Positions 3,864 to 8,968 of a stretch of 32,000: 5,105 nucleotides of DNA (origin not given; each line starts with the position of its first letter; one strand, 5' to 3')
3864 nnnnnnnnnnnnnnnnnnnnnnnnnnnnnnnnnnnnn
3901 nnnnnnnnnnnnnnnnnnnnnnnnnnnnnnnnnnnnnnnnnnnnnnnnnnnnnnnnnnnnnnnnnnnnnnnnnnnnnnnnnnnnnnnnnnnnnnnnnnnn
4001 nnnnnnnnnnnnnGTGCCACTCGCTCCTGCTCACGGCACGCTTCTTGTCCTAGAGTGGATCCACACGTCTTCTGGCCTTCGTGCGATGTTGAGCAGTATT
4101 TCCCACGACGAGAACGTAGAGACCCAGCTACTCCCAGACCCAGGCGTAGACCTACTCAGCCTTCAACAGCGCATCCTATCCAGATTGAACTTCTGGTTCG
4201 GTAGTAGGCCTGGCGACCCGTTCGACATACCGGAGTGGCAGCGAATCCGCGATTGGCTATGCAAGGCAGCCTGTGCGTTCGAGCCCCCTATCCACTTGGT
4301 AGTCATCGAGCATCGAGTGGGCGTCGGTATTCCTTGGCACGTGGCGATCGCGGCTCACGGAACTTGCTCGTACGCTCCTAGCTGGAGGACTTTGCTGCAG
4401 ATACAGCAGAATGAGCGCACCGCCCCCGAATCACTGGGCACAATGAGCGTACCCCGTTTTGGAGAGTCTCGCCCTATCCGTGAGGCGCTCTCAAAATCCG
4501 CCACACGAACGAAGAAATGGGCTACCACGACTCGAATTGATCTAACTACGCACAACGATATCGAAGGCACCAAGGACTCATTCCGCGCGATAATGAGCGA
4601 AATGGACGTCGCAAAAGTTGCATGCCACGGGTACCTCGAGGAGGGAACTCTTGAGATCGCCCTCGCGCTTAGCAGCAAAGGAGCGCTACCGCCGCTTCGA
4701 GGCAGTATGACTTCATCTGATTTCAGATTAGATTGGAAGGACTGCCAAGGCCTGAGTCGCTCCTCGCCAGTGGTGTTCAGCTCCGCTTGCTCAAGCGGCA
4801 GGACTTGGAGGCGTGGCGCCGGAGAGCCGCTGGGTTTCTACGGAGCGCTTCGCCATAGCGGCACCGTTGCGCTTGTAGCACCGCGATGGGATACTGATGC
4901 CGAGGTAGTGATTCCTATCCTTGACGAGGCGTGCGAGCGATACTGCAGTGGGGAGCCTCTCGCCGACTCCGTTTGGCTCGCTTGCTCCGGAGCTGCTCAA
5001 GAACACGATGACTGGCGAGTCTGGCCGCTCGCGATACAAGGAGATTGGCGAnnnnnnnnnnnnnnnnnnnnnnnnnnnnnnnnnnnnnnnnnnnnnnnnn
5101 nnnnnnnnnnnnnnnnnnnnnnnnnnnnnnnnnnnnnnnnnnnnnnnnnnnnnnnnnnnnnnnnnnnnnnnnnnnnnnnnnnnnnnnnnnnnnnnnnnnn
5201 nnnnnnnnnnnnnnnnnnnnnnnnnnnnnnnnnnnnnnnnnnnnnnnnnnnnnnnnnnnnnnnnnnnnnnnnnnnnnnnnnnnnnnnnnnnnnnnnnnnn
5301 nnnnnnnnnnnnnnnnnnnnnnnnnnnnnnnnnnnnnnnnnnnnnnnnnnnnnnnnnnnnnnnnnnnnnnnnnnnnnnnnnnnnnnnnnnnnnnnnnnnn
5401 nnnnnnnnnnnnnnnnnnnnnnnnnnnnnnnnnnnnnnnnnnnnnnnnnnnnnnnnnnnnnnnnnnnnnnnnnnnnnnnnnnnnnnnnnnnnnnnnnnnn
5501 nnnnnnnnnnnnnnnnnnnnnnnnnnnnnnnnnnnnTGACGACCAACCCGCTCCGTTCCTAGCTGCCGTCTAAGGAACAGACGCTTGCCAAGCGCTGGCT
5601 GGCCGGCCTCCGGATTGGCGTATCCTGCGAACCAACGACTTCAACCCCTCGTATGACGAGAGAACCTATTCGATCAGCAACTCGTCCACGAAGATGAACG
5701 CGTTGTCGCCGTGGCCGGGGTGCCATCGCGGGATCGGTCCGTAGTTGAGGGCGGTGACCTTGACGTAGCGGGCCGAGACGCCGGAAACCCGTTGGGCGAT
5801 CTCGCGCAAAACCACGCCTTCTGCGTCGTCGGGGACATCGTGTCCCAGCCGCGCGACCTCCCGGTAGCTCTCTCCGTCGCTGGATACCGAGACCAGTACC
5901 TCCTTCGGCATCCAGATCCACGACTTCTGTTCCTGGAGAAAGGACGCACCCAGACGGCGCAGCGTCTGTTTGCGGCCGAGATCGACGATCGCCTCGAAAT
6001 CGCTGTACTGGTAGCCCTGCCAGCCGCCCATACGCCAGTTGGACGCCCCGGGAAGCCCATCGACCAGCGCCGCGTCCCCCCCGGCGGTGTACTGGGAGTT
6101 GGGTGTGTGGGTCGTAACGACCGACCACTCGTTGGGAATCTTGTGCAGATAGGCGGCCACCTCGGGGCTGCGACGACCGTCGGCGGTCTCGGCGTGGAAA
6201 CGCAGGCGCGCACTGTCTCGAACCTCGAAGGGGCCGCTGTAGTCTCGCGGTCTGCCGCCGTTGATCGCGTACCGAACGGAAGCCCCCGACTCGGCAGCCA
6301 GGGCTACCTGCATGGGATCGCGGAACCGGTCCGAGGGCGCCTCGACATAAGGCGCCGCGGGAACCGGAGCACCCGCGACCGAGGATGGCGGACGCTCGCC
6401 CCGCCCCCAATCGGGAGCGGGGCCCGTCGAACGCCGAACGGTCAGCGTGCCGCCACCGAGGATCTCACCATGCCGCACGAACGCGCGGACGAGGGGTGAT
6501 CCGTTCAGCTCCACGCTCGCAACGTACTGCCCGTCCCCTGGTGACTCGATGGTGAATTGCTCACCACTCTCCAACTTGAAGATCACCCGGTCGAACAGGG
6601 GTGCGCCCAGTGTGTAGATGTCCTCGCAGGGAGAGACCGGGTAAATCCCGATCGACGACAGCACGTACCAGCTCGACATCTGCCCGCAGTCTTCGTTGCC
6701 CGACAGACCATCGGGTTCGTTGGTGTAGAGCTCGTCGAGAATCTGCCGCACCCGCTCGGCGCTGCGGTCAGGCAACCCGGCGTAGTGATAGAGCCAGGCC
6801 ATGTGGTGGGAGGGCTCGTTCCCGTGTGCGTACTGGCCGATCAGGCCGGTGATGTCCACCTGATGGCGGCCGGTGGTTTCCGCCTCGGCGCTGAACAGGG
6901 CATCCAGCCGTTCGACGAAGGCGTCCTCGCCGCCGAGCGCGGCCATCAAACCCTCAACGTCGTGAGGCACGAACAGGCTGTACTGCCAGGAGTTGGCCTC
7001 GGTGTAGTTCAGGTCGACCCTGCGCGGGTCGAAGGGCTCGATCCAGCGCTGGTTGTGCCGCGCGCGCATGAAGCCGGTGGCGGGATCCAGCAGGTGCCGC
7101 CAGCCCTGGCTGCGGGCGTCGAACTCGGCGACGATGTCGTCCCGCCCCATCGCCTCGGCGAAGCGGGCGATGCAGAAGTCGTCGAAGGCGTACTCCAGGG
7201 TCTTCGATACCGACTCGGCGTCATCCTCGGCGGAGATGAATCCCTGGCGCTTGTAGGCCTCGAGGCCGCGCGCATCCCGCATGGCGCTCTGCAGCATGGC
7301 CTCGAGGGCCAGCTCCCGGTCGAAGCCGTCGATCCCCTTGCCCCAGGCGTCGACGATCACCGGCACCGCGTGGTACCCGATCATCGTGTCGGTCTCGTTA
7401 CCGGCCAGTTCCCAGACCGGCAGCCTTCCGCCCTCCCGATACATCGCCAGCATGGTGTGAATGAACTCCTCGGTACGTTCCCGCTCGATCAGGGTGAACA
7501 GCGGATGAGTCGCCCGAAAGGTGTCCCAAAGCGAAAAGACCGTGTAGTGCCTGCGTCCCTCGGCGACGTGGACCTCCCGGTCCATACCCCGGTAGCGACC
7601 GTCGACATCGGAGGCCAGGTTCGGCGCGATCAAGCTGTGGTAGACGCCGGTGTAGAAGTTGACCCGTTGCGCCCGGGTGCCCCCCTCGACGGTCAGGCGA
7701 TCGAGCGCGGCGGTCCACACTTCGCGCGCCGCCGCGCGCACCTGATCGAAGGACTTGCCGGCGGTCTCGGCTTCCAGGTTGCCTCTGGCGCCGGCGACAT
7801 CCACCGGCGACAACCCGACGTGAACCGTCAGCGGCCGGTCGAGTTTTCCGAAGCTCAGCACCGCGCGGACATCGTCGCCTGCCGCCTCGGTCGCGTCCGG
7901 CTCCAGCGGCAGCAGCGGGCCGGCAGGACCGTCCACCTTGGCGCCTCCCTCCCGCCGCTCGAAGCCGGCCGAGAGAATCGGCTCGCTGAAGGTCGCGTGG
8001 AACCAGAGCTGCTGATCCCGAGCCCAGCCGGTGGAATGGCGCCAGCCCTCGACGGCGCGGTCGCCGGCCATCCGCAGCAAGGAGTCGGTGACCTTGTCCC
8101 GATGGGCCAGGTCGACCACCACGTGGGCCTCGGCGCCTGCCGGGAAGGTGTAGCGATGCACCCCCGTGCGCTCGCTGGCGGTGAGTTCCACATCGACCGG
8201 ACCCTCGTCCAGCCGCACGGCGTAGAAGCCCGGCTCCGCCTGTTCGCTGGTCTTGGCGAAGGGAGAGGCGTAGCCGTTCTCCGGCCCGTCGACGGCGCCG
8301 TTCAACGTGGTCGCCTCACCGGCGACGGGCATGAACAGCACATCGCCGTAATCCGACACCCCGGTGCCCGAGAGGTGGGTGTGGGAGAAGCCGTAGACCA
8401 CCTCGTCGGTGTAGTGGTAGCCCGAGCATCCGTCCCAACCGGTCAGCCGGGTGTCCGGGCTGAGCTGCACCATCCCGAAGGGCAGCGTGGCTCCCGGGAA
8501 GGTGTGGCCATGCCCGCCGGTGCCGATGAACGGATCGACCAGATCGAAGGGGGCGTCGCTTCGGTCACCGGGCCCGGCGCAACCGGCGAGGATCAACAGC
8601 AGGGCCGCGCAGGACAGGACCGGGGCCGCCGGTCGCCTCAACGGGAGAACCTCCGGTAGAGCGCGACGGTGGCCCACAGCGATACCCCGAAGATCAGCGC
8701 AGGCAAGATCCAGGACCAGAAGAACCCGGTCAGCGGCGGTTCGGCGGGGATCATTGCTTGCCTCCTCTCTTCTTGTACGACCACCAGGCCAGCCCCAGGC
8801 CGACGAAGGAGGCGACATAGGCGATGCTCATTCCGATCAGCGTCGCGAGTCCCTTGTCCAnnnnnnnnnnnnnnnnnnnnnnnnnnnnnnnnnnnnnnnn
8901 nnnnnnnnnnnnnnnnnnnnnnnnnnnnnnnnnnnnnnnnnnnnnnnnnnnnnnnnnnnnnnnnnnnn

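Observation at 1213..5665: Low-GC two-gene island: TPR/CHAT protease plus coupled small membrane protein as a candidate uncharacterised conflict/defence module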

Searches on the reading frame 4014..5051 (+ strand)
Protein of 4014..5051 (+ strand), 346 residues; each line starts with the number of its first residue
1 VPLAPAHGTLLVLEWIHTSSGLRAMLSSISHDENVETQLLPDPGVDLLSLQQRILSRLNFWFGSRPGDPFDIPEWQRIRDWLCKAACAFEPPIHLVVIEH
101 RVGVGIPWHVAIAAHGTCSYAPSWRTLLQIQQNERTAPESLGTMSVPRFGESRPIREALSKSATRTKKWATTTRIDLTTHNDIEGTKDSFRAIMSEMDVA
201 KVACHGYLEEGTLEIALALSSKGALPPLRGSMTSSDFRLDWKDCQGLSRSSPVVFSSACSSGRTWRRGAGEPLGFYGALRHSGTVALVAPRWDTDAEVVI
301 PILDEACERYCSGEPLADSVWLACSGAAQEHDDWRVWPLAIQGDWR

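Call 12: find_homologous_proteins(query=window:4014-5051:+, max_evalue=0.01)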
Query window:4014-5051:+ (346 aa): 2 proteins with E <= 0.01 among 3899 candidates.
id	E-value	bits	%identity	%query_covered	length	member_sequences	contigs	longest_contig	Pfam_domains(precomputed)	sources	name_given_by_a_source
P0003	8.0e-69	250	39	99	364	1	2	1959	PF12770.13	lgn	-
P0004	4.8e-58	215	35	99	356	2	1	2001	PF12770.13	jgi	jgi:hypothetical protein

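Call 13: find_encoding_contigs(protein=P0003, flank=10000)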
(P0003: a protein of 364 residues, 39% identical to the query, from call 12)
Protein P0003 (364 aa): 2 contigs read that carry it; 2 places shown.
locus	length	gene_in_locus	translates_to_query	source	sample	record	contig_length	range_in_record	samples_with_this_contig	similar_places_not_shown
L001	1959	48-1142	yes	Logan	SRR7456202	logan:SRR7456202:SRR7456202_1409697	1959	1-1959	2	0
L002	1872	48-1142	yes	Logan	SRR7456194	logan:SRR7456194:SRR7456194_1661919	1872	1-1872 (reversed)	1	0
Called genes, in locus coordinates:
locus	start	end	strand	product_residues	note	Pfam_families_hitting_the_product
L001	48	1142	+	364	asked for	PF12770:CHAT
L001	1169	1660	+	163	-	-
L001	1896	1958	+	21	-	?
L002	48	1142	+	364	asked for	PF12770:CHAT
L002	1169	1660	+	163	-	-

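Call 14: find_encoding_contigs(protein=P0004, flank=10000)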
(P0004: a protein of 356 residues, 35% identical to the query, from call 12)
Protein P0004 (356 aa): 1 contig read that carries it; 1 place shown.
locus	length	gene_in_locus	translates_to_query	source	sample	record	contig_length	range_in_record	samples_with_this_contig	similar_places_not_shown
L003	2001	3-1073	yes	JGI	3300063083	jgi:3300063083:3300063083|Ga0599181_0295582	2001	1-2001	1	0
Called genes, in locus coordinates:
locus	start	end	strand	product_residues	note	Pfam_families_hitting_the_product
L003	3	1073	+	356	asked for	PF12770:CHAT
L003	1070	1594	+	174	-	-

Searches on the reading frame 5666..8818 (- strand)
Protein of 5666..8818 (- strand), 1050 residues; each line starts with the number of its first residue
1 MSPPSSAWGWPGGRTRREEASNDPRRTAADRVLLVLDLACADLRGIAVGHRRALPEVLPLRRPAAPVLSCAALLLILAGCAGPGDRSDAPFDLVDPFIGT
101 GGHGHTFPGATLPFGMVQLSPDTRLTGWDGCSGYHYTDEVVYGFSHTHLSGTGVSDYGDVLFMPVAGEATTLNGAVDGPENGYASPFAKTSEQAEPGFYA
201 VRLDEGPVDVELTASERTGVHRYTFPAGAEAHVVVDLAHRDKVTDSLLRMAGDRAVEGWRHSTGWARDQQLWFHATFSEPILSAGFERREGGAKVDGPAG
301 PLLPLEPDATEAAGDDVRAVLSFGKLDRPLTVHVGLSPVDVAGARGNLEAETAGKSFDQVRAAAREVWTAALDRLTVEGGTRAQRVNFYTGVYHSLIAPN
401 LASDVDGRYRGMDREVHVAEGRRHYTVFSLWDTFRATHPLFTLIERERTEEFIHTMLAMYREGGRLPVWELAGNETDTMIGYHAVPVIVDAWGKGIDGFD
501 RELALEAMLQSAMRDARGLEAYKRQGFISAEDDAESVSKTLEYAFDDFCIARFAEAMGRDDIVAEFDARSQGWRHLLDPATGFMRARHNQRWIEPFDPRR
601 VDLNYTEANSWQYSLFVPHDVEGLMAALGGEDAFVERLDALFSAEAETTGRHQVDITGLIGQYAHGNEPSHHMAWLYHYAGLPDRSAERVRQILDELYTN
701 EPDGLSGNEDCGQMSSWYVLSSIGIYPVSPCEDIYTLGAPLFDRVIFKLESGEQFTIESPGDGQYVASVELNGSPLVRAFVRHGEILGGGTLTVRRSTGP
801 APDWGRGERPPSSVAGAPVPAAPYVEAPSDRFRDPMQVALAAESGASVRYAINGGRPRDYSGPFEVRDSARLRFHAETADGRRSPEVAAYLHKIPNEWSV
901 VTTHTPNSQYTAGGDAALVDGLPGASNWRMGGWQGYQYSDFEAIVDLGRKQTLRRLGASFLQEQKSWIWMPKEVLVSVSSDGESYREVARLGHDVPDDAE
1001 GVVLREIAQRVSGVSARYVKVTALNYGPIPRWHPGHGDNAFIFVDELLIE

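Call 6: search_protein_families(library=pfam, proteins=[window:5666-8818:-], max_evalue=0.1)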
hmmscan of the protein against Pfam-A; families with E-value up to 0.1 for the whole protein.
window:5666-8818:- (1050 aa): 5 families
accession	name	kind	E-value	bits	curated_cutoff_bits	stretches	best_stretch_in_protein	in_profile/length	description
PF07971.18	Glyco_hydro_92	-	1.6e-170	568.5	24.6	1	343-794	1-460/464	Glycosyl hydrolase family 92 catalytic domain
PF17678.7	Glyco_hydro_92N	-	3.6e-79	266.4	34.5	1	93-337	1-236/236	Glycosyl hydrolase family 92 N-terminal domain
PF00754.31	F5_F8_type_C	-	6.8e-07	29.9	28.2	1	908-1026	6-115/127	F5/8 type C domain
PF13290.12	CHB_HEX_C_1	-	6.1e-05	23.3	22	1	829-884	3-63/67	Chitobiase/beta-hexosaminidase C-terminal domain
PF22633.2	F5_F8_type_C_2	-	0.014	16.4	27.8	1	939-1021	18-91/91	NedA-like, galactose-binding domain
